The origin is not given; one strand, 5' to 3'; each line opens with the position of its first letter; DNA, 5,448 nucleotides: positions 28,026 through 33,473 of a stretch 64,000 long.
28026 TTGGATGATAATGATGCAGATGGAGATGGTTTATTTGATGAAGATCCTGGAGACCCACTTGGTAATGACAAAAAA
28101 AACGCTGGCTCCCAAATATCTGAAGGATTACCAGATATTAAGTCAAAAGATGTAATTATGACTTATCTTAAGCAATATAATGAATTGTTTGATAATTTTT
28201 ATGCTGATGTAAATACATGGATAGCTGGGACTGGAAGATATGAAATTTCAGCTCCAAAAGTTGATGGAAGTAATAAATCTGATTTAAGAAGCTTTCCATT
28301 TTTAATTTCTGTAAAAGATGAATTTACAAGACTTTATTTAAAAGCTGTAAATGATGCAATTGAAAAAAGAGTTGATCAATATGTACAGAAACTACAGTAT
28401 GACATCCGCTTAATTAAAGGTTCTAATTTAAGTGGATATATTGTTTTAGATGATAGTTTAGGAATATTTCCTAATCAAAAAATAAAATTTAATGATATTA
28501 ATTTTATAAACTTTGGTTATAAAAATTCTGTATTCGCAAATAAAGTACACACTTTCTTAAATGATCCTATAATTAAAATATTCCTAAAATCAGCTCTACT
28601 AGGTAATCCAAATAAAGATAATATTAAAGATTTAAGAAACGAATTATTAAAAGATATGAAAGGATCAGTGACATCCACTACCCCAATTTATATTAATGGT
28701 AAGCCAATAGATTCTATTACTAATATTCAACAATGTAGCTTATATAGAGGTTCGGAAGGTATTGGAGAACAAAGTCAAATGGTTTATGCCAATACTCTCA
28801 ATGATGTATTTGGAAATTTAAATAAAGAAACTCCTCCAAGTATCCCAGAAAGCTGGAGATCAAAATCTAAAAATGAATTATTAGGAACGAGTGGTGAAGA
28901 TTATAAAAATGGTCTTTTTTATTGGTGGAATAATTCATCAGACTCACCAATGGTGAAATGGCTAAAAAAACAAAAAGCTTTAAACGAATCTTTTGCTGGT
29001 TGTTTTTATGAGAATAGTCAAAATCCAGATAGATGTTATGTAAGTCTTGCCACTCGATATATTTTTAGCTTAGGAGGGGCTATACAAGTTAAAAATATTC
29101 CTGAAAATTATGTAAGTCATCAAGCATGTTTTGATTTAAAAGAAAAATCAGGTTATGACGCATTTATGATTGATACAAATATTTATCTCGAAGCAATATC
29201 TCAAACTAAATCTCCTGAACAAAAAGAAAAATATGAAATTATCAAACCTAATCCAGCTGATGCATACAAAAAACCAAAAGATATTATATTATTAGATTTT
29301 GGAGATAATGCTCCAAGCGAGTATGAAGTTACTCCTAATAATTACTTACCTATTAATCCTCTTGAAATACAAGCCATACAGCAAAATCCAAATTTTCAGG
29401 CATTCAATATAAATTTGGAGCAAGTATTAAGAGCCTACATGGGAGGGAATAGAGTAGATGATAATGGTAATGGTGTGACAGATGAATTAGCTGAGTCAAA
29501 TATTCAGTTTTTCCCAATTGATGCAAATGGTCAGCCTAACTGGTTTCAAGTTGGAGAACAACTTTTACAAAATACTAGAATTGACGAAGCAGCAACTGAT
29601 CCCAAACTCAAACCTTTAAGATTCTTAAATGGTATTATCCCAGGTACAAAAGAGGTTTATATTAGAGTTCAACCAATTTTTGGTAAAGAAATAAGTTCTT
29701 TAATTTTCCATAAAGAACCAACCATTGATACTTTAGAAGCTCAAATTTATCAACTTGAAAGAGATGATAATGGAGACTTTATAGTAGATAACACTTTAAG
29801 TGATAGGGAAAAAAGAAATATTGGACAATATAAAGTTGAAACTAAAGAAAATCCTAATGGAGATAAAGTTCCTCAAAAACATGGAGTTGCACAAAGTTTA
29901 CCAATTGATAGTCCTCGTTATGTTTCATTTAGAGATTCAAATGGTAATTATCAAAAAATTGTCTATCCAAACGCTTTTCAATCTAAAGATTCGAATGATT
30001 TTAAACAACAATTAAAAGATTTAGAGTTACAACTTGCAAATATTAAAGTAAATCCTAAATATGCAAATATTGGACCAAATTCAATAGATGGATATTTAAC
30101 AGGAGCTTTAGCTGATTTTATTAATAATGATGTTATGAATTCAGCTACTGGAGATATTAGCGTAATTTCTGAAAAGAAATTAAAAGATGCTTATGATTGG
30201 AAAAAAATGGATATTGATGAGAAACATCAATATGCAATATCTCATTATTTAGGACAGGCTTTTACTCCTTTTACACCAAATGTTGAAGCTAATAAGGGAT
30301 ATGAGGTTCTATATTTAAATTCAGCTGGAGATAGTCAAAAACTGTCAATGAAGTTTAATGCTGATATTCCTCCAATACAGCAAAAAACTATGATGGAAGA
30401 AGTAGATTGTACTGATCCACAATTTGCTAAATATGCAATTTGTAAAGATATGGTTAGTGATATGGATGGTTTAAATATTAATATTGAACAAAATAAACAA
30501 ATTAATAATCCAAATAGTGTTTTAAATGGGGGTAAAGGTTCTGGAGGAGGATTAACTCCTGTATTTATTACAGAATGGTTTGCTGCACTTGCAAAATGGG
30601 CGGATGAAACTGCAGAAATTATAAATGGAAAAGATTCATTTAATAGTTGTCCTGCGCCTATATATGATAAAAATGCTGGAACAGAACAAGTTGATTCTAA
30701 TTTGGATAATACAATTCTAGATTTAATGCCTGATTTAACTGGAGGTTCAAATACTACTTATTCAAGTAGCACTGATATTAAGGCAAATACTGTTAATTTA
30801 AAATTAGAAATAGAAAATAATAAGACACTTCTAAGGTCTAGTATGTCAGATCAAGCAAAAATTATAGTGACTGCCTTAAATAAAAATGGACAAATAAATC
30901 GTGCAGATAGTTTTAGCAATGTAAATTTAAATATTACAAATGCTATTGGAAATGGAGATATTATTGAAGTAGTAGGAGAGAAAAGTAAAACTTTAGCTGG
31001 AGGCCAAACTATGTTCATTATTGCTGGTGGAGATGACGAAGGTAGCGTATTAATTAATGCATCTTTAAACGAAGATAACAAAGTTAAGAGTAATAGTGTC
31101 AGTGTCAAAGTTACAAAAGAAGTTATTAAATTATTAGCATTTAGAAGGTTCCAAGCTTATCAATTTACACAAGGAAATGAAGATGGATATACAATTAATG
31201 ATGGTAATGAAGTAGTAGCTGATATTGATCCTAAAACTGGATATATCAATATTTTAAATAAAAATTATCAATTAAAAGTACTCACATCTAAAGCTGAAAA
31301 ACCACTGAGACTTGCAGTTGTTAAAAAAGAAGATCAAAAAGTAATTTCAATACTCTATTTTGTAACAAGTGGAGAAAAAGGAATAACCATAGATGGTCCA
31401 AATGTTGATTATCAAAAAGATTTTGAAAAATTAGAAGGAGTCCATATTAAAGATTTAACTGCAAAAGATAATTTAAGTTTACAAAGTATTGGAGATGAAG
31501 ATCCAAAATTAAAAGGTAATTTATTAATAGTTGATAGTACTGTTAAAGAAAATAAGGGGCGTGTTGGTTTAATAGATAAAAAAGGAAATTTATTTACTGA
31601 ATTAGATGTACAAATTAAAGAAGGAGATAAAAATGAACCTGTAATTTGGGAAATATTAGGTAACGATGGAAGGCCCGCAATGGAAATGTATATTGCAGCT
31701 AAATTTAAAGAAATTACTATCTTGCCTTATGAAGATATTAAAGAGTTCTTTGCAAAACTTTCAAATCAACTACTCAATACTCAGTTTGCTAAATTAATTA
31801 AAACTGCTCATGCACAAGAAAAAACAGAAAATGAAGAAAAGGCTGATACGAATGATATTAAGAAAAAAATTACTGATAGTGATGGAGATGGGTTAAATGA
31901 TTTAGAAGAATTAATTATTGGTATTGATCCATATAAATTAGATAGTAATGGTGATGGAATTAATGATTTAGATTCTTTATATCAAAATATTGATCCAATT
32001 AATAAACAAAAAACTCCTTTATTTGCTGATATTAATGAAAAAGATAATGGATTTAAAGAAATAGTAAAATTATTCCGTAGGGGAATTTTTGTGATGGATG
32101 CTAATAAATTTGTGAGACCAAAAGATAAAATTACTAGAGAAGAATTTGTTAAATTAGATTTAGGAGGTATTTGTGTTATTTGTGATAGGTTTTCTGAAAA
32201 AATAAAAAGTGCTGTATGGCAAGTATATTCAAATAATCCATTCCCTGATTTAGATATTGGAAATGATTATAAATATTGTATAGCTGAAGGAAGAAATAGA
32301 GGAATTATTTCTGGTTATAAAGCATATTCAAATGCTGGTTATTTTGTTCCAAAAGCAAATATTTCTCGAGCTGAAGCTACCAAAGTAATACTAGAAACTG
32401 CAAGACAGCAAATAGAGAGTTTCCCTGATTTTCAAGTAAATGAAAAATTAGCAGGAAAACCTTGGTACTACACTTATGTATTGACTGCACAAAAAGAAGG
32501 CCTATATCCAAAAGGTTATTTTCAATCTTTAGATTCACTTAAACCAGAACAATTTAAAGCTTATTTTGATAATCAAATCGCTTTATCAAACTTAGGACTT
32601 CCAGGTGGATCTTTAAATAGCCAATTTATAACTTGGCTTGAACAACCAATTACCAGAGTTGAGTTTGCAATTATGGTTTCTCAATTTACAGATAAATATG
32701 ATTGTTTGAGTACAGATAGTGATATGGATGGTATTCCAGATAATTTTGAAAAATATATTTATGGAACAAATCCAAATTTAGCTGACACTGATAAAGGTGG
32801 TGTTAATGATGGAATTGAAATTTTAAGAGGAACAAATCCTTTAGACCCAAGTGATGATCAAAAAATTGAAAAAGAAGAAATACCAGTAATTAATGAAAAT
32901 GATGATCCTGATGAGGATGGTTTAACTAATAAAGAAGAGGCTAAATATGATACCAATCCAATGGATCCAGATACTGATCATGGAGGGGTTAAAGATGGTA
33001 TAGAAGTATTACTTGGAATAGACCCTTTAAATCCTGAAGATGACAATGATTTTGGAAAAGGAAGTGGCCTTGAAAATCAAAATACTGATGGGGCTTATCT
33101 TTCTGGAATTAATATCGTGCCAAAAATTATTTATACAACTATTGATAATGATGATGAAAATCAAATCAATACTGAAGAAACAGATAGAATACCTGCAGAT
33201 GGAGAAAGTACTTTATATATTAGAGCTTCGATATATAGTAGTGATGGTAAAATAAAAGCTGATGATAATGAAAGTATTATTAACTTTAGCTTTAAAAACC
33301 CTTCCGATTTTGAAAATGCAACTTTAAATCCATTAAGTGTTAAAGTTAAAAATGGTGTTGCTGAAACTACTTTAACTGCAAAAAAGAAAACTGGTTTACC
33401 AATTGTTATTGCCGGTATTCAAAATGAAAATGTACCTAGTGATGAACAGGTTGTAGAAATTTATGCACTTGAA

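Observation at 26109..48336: Five-gene operon led by a 5,845-aa mosaic surface protein, next to type IV pilus genes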

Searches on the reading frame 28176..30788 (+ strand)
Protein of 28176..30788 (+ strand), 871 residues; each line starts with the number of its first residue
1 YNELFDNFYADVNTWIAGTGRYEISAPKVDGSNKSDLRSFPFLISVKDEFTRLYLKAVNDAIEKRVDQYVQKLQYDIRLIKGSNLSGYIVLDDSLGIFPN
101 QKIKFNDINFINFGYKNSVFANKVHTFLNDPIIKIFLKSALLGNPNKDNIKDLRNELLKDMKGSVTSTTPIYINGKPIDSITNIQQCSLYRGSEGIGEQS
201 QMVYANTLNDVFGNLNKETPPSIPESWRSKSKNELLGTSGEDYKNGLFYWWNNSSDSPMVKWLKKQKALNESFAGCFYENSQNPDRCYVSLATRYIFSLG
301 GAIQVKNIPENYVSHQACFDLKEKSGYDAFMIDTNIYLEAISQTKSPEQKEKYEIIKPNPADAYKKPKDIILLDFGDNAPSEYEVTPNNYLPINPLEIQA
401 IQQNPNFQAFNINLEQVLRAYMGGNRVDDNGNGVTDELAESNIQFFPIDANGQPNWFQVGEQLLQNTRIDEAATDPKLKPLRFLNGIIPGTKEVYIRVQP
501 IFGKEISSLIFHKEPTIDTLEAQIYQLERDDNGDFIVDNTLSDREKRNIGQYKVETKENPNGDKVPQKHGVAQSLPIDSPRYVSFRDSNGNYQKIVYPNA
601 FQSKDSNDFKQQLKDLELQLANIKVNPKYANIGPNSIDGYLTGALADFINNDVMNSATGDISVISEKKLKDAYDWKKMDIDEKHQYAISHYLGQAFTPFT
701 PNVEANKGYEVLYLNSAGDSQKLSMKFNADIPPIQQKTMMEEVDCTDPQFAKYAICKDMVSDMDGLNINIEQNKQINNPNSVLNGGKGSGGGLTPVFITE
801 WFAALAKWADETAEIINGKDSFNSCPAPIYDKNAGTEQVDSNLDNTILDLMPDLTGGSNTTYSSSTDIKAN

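Call 33: search_protein_representatives(protein=window:28176-30608:+)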
Query: 811 residues. Proteins with E-value up to 0.001 (for the whole library): 106; up to 1e-10: 85; up to 1e-30: 19. The best 106 are listed.
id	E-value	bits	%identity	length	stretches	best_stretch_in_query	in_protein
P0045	0.0e+00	1560.9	82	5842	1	1-811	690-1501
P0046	7.5e-279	943.8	57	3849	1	1-775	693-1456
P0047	2.3e-175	601.6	50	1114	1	1-602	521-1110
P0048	8.5e-158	543.5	41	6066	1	1-757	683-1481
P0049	1.5e-73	264.8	36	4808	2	189-517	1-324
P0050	4.0e-55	203.9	37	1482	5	572-809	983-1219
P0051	4.6e-55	203.7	37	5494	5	573-745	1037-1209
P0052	1.0e-54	202.6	53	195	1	178-373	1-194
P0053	1.2e-52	195.8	37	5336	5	569-733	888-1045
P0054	1.2e-52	195.7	39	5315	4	573-733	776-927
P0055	2.2e-52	194.8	36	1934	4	573-738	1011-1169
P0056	1.8e-48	181.9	35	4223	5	569-744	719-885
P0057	5.7e-47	176.9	35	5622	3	572-741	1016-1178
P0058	1.3e-45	172.4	41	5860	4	270-380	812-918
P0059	3.1e-45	171.2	34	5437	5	271-744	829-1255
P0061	1.8e-43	165.4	36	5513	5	269-376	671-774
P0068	2.9e-27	111.8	34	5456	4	516-730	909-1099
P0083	3.1e-20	88.5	35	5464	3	573-734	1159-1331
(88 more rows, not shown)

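Call 55: find_encoding_contigs(protein=P0048, flank=10000, max_places=2)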
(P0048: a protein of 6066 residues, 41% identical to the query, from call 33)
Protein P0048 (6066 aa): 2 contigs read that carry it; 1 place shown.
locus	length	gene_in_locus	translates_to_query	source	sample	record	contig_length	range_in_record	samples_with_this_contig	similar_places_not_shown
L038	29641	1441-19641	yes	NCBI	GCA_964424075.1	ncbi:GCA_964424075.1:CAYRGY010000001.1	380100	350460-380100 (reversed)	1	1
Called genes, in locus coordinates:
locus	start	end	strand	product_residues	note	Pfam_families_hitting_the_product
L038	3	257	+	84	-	?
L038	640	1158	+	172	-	PF07963:N_methyl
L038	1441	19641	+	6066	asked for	PF18565:Glyco_hydro2_C5 (faint), PF00395:SLH (faint), PF13517:FG-GAP_3 (weak), PF18884:TSP3_bac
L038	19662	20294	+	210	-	-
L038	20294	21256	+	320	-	-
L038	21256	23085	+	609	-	-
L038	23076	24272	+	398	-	-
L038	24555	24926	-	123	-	PF12728:HTH_17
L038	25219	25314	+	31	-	-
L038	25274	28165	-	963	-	PF00005:ABC_tran (faint), PF02463:SMC_N (faint), PF03193:RsgA_GTPase (faint), PF13191:AAA_16 (faint), PF13304:AAA_21 (faint), PF13401:AAA_22 (faint), PF17760:UvrA_inter, PF17755:UvrA_DNA-bind, +2 more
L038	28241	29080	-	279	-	PF13367:PrsW-protease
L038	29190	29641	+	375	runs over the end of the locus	PF02463:SMC_N, PF13175:AAA_15, PF13476:AAA_23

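Call 58: find_encoding_contigs(protein=P0058, flank=10000, max_places=2)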
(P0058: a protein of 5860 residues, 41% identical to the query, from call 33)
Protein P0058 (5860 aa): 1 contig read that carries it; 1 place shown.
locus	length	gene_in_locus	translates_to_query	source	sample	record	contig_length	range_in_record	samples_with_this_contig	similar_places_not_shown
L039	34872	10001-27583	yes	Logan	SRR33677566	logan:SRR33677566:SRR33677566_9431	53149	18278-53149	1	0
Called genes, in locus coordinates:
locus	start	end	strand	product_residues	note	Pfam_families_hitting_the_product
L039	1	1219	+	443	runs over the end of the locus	PF13393:tRNA-synt_His, PF03129:HGTP_anticodon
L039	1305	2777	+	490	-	PF00395:SLH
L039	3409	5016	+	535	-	-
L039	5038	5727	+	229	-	-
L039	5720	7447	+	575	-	PF00437:T2SSE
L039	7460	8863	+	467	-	PF00482:T2SSF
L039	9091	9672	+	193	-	PF07963:N_methyl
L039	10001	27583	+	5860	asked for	PF09134:Invasin_D3 (faint), PF18565:Glyco_hydro2_C5 (faint), PF00395:SLH, PF13517:FG-GAP_3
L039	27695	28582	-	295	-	PF00892:EamA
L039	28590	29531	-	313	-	PF01073:3Beta_HSD, PF01370:Epimerase, PF02719:Polysacc_synt_2 (faint), PF04321:RmlD_sub_bind, PF16363:GDP_Man_Dehyd, PF07993:NAD_binding_4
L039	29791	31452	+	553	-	PF01368:DHH, PF02272:DHHA1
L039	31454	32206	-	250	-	PF20772:TACO1_YebC_N, PF01709:Transcrip_reg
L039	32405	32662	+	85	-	-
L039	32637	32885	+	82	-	-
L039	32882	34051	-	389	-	PF00390:malic, PF03949:Malic_M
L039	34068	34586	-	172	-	-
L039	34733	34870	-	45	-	?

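Call 60: find_encoding_contigs(protein=P0061, flank=10000, max_places=1)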
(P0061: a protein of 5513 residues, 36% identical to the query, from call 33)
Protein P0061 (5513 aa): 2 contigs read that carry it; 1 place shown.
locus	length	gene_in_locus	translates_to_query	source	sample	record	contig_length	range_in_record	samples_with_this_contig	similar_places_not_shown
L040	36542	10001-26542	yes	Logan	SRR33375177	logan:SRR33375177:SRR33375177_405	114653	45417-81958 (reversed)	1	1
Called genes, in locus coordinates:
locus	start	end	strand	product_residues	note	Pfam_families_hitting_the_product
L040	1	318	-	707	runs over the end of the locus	PF01551:Peptidase_M23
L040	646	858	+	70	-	-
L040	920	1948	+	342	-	PF00814:TsaD, PF22521:HypF_C_2 (weak)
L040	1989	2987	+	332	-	PF03706:LPG_synthase_TM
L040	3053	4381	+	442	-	PF13393:tRNA-synt_His, PF00587:tRNA-synt_2b (weak), PF03129:HGTP_anticodon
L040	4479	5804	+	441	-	PF00395:SLH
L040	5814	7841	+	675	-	PF13374:TPR_10 (faint), PF04932:Wzy_C, PF13432:TPR_16 (faint), PF00515:TPR_1 (faint), PF07719:TPR_2 (faint), PF13181:TPR_8 (faint), PF13414:TPR_11 (faint), PF13424:TPR_12, +3 more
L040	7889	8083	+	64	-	-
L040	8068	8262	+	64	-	-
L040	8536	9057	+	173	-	PF07963:N_methyl, PF08334:T2SSG (faint)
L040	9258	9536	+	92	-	-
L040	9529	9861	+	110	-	PF02452:PemK_toxin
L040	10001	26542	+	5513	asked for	PF18565:Glyco_hydro2_C5 (faint), PF00395:SLH, PF13517:FG-GAP_3, PF18884:TSP3_bac (weak)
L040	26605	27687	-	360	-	-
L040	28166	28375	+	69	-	-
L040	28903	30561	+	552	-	PF01368:DHH, PF02272:DHHA1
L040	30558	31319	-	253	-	PF20772:TACO1_YebC_N, PF01709:Transcrip_reg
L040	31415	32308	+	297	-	-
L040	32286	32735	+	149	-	-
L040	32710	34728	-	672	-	-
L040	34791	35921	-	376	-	PF00390:malic, PF00208:ELFV_dehydrog (weak), PF03949:Malic_M, PF01488:Shikimate_DH (faint)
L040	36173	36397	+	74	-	-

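Call 61: find_encoding_contigs(protein=P0068, flank=10000, max_places=1)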
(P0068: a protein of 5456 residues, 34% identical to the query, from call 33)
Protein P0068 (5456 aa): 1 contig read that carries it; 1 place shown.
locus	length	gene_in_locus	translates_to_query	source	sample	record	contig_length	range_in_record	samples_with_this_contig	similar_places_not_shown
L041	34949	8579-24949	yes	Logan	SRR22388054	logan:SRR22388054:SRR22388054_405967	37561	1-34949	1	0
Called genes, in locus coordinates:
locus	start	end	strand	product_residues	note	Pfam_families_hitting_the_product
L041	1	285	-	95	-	?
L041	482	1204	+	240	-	PF00466:Ribosomal_L10, PF27436:RL10_C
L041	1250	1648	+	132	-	PF16320:Ribosomal_L12_N, PF00542:Ribosomal_L12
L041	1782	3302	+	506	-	-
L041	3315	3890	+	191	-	-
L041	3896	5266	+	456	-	PF00437:T2SSE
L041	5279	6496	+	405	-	PF00482:T2SSF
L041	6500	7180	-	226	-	-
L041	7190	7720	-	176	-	-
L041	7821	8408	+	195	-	PF07963:N_methyl, PF08334:T2SSG (weak)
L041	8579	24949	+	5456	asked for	PF09134:Invasin_D3 (faint), PF18565:Glyco_hydro2_C5 (faint), PF00395:SLH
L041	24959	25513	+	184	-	-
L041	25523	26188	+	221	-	-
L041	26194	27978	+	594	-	-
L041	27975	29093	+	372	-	-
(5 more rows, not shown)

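Call 62: find_encoding_contigs(protein=P0083, flank=10000, max_places=1)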
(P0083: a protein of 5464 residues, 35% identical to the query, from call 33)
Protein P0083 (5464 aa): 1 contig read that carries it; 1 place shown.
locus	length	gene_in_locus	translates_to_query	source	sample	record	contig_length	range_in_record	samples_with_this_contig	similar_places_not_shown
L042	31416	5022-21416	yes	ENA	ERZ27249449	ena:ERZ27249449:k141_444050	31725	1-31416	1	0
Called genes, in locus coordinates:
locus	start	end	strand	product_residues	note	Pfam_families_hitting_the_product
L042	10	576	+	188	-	PF00437:T2SSE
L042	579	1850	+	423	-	PF00482:T2SSF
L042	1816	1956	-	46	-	-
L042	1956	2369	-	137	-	-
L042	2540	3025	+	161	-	PF07963:N_methyl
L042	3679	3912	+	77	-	PF07927:HicA_toxin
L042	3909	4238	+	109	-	PF21983:NikA-like (weak)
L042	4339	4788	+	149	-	-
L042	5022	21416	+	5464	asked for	PF02369:Big_1 (faint), PF09134:Invasin_D3 (faint), PF18565:Glyco_hydro2_C5 (faint), PF13517:FG-GAP_3 (weak), PF18884:TSP3_bac (faint)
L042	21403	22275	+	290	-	-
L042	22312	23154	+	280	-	-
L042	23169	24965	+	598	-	-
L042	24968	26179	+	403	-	-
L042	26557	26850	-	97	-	PF12728:HTH_17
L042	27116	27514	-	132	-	-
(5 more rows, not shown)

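Call 97: search_solved_structures(query=window:28176-30788:+, max_evalue=1)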
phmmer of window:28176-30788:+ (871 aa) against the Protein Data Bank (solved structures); distinct sequences matched with E-value up to 1: 0.

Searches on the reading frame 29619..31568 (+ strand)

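Call 32: search_protein_families(library=pfam, proteins=[window:29619-31568:+], max_evalue=0.1)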
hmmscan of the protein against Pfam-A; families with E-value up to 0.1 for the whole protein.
window:29619-31568:+ (650 aa): 1 family
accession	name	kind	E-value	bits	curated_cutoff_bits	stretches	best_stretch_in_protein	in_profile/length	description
PF18565.7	Glyco_hydro2_C5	-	0.055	13.8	32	0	396-483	1-94/103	Glycoside hydrolase family 2 C-terminal domain 5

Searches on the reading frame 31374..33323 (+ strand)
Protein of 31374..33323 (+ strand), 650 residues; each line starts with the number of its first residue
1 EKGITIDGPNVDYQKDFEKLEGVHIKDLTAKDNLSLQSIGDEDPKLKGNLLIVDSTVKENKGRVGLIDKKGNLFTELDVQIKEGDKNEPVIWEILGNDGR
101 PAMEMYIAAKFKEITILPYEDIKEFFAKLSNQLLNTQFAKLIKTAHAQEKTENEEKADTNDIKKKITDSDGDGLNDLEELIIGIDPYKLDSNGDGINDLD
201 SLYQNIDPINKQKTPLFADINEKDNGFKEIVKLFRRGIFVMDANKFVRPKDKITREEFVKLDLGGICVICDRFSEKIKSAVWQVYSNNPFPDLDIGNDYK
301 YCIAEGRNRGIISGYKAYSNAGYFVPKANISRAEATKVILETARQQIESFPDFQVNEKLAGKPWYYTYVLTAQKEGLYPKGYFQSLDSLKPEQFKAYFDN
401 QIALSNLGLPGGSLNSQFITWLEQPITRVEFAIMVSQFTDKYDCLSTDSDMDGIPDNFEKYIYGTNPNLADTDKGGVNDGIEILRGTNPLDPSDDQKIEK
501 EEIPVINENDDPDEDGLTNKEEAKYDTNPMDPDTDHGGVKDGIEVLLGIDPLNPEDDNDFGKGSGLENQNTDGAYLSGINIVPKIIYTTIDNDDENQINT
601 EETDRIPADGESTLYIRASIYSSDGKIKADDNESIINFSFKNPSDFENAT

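Call 32: search_protein_families(library=pfam, proteins=[window:31374-33323:+], max_evalue=0.1)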
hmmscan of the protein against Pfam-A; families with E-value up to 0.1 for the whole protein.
window:31374-33323:+ (650 aa): 2 families
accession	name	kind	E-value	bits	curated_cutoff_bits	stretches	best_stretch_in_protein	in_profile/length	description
PF18884.5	TSP3_bac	-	2.8e-12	46.7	25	3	511-532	1-22/22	Bacterial TSP3 repeat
PF00395.25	SLH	-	4.2e-07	30.3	20.8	1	217-258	2-43/44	S-layer homology domain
